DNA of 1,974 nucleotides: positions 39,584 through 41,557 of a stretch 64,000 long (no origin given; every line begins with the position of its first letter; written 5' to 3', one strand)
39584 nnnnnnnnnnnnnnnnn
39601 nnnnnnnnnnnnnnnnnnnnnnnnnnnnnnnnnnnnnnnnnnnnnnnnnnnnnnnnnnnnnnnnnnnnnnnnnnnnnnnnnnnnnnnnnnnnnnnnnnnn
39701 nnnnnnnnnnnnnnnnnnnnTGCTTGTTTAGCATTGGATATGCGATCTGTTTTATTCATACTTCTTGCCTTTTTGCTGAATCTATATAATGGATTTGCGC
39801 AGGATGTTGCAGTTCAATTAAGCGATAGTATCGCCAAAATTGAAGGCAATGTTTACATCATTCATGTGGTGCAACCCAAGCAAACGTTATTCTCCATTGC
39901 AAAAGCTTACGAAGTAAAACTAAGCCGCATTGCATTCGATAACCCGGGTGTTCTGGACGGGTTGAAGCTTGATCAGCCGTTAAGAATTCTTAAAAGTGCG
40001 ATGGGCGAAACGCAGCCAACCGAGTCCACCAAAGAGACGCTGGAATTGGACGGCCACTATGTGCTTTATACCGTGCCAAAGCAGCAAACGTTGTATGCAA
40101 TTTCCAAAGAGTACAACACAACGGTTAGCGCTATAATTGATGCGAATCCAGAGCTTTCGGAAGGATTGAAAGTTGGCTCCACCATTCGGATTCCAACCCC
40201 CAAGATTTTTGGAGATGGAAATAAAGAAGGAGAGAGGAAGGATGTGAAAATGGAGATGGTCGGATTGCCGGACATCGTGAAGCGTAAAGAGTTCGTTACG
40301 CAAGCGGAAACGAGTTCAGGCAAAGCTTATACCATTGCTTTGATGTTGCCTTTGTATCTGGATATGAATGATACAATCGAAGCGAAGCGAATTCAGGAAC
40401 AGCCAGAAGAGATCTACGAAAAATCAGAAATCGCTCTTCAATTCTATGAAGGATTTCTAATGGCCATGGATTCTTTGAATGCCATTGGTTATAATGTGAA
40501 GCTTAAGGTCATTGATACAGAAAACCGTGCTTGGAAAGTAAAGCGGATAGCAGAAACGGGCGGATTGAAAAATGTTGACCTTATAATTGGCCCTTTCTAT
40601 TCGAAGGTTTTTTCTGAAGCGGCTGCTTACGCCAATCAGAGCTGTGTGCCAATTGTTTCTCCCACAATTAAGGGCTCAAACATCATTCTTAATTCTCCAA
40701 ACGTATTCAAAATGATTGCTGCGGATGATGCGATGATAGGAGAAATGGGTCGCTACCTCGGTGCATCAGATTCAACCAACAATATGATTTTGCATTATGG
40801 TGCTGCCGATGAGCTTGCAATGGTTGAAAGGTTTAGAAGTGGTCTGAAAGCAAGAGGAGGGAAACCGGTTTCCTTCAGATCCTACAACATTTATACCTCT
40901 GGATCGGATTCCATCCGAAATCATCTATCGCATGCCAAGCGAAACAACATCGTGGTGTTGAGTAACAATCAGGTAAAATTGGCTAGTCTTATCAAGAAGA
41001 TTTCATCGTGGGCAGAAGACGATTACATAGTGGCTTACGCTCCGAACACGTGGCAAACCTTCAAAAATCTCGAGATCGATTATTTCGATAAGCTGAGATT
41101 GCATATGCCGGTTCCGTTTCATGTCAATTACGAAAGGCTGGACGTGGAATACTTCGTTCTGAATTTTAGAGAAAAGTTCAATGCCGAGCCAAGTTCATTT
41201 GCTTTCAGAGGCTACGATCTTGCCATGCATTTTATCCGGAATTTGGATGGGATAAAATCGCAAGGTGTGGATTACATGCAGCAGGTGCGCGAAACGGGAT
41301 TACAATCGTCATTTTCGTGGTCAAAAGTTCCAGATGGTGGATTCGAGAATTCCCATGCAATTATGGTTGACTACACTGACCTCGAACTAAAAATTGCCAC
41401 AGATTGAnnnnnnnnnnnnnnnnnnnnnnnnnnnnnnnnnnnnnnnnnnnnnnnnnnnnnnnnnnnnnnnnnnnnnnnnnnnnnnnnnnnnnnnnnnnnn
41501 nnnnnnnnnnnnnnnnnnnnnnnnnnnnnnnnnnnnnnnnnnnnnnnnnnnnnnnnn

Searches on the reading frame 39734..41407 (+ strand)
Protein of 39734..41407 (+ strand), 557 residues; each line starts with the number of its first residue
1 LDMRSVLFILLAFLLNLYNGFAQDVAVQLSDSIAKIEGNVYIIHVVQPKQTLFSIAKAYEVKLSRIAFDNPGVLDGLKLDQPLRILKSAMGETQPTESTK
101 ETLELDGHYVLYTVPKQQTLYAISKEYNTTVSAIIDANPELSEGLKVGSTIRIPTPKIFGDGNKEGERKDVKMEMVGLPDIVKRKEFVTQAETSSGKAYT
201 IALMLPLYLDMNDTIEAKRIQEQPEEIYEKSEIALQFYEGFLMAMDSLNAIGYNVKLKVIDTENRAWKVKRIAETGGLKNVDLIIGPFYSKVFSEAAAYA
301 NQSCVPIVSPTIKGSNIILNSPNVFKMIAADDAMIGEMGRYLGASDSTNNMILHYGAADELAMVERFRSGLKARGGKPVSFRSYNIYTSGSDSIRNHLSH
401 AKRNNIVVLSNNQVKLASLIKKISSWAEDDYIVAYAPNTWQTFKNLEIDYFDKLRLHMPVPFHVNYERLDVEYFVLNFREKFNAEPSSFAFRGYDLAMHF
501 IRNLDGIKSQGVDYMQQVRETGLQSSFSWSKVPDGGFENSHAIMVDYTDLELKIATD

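Call 63: search_protein_families(library=pfam, proteins=[window:39734-41407:+], max_evalue=0.00001)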
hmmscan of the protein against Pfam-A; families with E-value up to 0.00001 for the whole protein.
window:39734-41407:+ (557 aa): 2 families
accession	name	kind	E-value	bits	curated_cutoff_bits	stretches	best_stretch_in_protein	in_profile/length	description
PF13458.12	Peripla_BP_6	-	3.1e-15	57.1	31.7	1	239-508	23-297/343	Periplasmic binding protein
PF01476.26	LysM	-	6.9e-14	52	20.9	1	112-154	1-43/43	LysM domain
